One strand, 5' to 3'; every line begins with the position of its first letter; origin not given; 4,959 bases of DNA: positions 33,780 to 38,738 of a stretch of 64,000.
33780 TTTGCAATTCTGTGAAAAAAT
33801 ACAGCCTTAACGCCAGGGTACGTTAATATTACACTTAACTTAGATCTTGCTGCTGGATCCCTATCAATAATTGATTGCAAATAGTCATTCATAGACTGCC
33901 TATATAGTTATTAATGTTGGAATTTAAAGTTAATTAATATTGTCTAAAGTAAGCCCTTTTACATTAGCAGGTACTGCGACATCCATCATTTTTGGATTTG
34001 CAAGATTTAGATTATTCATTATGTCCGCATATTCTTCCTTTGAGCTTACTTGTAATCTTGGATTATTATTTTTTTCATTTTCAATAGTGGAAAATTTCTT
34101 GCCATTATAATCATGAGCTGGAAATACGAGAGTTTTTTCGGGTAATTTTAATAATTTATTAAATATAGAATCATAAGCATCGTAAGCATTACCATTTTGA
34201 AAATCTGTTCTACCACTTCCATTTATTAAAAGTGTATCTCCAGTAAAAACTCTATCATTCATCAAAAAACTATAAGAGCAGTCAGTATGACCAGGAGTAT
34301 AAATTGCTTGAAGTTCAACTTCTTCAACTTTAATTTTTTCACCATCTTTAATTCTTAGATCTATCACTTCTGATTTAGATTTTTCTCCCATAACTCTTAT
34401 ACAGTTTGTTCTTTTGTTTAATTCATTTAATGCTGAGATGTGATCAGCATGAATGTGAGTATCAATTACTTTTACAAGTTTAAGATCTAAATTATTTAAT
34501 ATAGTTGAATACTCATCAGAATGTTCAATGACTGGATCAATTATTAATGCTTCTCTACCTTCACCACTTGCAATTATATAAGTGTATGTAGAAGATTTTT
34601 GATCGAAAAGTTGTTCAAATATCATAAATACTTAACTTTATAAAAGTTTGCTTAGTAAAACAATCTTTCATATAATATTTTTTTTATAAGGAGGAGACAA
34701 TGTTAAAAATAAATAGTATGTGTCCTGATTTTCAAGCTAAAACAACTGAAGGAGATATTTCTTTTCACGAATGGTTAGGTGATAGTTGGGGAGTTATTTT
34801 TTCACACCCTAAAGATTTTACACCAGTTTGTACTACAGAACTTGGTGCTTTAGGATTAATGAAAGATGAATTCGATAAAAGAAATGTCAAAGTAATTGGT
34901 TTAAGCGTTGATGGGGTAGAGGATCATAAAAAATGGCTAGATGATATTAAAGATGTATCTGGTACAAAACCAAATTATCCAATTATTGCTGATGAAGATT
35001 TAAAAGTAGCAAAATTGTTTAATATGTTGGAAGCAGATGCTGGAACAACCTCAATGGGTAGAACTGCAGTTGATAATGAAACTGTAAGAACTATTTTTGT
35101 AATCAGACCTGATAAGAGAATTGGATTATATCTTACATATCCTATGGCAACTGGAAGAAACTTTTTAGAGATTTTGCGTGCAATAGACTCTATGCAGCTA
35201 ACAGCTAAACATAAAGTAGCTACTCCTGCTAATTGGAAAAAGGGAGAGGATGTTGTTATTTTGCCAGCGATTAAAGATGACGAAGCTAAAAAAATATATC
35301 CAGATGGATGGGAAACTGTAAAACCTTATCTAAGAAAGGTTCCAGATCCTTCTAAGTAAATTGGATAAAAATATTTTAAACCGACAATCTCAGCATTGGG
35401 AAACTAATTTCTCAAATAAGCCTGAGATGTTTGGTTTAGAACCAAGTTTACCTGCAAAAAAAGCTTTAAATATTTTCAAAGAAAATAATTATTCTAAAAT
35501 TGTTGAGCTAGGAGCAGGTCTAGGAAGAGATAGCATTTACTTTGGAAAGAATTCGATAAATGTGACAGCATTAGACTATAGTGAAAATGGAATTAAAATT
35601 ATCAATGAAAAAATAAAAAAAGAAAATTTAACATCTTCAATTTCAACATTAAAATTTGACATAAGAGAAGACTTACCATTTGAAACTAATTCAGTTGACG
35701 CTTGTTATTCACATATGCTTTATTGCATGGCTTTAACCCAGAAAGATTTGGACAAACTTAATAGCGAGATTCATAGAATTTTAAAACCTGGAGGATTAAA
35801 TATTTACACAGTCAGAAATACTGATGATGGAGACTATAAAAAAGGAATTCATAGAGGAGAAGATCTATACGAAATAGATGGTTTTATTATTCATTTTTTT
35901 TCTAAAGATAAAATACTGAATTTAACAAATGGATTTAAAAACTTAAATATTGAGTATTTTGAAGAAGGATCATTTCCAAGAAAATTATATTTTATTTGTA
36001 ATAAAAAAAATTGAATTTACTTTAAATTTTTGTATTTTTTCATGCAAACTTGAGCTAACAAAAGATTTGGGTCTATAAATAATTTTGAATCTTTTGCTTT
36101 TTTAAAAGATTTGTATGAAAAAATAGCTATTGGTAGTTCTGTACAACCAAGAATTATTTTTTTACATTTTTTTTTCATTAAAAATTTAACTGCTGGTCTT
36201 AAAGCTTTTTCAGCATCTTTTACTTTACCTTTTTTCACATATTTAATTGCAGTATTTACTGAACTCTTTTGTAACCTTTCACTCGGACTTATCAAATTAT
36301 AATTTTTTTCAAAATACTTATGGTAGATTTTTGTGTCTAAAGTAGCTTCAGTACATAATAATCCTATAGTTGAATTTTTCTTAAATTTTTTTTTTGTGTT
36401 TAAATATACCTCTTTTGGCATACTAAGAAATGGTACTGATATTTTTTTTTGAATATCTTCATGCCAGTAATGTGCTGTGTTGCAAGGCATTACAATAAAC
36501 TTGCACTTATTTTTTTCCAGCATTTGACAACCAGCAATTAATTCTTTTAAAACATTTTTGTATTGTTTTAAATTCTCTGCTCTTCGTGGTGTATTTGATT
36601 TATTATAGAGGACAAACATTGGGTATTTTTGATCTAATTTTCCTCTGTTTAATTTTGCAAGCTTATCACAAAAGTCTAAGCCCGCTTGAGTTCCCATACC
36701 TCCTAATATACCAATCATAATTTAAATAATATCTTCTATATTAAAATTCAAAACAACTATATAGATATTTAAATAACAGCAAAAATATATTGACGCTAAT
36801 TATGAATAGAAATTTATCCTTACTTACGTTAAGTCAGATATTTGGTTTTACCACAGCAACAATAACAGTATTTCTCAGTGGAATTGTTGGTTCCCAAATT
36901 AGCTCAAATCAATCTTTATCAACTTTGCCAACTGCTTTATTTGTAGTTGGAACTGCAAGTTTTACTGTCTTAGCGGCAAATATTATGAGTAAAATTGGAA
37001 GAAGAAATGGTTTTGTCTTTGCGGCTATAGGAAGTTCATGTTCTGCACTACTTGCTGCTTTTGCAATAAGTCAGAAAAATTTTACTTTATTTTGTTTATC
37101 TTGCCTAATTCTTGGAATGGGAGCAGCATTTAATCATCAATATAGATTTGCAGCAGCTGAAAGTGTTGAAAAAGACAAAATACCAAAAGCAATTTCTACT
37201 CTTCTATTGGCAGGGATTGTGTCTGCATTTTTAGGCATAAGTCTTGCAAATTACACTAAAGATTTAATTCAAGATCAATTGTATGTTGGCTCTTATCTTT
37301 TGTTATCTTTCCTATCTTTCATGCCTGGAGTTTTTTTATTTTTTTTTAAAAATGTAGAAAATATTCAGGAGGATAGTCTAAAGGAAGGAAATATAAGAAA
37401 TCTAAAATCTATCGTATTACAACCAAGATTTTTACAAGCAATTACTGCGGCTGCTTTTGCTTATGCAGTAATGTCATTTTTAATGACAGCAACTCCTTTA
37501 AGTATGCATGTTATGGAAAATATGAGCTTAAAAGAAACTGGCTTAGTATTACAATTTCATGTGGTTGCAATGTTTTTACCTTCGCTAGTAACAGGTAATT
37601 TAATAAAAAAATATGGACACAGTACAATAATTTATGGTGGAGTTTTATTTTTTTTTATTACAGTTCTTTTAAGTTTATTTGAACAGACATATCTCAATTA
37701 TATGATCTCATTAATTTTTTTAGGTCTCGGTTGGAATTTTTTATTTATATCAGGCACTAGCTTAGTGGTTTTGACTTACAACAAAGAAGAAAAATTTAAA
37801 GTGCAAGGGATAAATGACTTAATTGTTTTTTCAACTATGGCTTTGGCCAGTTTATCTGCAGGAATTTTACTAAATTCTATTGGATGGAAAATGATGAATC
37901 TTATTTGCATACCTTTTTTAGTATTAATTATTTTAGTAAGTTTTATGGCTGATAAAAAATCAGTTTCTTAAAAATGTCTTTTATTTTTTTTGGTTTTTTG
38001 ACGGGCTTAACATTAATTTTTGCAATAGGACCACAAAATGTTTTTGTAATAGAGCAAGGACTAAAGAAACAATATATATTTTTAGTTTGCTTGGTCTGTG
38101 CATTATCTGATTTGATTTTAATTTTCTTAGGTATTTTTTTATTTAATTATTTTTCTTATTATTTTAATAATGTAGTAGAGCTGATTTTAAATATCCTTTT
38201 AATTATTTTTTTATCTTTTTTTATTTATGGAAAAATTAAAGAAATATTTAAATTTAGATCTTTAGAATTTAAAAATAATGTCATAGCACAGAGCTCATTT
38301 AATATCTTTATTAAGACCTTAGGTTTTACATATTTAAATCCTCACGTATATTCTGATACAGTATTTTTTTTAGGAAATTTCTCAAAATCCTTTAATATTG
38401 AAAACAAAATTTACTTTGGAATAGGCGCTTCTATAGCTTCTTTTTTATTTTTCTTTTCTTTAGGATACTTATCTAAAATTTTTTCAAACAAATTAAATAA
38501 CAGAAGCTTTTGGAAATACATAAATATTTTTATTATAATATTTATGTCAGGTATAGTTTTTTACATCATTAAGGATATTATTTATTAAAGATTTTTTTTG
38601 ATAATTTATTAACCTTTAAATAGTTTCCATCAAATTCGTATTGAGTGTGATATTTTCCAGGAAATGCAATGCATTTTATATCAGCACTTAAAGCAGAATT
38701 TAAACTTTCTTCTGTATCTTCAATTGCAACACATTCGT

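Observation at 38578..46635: Orphan-fold enzyme set (bicupin, two tandem-NTF2 proteins, short MetE-like Zn thiol-alkyltransferase) wired to a CUT1 ABC importer with no ATPase gene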

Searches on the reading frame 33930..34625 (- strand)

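Call 22: search_protein_families(library=pfam, proteins=[window:33930-34625:-], max_evalue=0.001)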
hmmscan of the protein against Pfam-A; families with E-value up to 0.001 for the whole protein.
window:33930-34625:- (231 aa): 1 family
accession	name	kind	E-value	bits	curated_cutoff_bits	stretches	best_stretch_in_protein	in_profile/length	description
PF00753.33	Lactamase_B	-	3.2e-19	70.1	22.7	1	12-171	5-196/196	Metallo-beta-lactamase superfamily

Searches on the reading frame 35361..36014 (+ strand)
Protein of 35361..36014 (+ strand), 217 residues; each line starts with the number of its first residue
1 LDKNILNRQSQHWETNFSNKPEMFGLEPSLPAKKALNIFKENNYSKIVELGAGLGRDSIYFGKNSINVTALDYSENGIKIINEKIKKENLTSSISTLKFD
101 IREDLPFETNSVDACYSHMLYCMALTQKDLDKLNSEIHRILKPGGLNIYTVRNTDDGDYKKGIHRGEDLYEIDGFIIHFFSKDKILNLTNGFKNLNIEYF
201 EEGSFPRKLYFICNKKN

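Call 22: search_protein_families(library=pfam, proteins=[window:35361-36014:+], max_evalue=0.001)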
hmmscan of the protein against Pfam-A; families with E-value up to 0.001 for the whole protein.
window:35361-36014:+ (217 aa): 8 families
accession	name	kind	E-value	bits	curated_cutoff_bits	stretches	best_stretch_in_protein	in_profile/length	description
PF08241.18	Methyltransf_11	-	9.6e-17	61.9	21.2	1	49-146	2-92/95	Methyltransferase domain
PF13649.12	Methyltransf_25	-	1.2e-16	61.6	27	1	47-145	1-97/97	Methyltransferase domain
PF03848.20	TehB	-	4.5e-12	46.2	20.4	1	43-151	30-135/193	Tellurite resistance protein TehB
PF13847.12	Methyltransf_31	-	3.7e-08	33.6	27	1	45-148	5-108/145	Methyltransferase domain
PF08242.18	Methyltransf_12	-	8e-08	33.3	30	1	48-146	1-97/98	Methyltransferase domain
PF13489.12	Methyltransf_23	-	4.5e-06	26.9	27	1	41-188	20-153/164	Methyltransferase domain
PF01209.24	Ubie_methyltran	-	0.0001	22.2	20.1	1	58-146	62-148/233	ubiE/COQ5 methyltransferase family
PF05148.21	Methyltransf_8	-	0.00053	20.3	27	1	99-146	111-153/219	Hypothetical methyltransferase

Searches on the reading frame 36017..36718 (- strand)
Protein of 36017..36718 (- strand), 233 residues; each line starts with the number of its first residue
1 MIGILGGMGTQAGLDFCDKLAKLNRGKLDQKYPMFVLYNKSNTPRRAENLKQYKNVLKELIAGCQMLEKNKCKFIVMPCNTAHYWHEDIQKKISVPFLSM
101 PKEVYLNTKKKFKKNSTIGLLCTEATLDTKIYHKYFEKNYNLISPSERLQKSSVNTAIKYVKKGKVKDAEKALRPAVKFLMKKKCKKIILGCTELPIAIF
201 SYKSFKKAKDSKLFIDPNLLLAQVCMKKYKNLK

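Call 22: search_protein_families(library=pfam, proteins=[window:36017-36718:-], max_evalue=0.001)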
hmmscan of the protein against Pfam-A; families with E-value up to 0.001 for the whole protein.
window:36017-36718:- (233 aa): 1 family
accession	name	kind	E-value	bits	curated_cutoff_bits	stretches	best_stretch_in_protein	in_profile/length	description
PF01177.27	Asp_Glu_race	-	1.4e-34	120.1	31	1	5-200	1-188/211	Asp/Glu/Hydantoin racemase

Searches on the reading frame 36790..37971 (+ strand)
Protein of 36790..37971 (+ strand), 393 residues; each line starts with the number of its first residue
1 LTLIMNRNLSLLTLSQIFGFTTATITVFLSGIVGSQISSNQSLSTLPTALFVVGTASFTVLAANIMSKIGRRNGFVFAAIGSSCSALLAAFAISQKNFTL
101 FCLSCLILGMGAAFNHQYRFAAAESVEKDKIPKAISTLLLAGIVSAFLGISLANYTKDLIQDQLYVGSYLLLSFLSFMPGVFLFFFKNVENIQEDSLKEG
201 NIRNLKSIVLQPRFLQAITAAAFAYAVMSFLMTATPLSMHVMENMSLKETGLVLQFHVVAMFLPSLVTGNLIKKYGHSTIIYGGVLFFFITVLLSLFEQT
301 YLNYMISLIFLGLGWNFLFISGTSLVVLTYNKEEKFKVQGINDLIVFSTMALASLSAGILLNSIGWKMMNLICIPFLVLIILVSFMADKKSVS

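Call 22: search_protein_families(library=pfam, proteins=[window:36790-37971:+], max_evalue=0.001)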
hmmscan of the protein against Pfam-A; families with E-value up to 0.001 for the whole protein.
window:36790-37971:+ (393 aa): 2 families
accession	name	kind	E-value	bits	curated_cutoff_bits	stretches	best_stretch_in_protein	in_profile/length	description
PF07690.21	MFS_1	-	4.3e-29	102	33.4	2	17-296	7-286/347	Major Facilitator Superfamily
PF00083.30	Sugar_tr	-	0.00012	21.6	22.3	1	18-186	12-187/452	Sugar (and other) transporter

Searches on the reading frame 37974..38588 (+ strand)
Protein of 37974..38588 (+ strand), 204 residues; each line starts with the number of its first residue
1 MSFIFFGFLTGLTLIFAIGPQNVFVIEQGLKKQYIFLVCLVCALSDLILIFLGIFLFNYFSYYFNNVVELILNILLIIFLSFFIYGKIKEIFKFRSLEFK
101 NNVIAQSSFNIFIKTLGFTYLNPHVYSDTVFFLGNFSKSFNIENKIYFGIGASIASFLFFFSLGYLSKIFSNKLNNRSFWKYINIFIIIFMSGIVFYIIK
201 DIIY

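Call 22: search_protein_families(library=pfam, proteins=[window:37974-38588:+], max_evalue=0.001)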
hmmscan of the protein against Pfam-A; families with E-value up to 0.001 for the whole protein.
window:37974-38588:+ (204 aa): 1 family
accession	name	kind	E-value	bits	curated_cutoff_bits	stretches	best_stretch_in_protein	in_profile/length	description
PF01810.24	LysE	-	3.6e-19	69.4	25.6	1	13-197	2-188/193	LysE type translocator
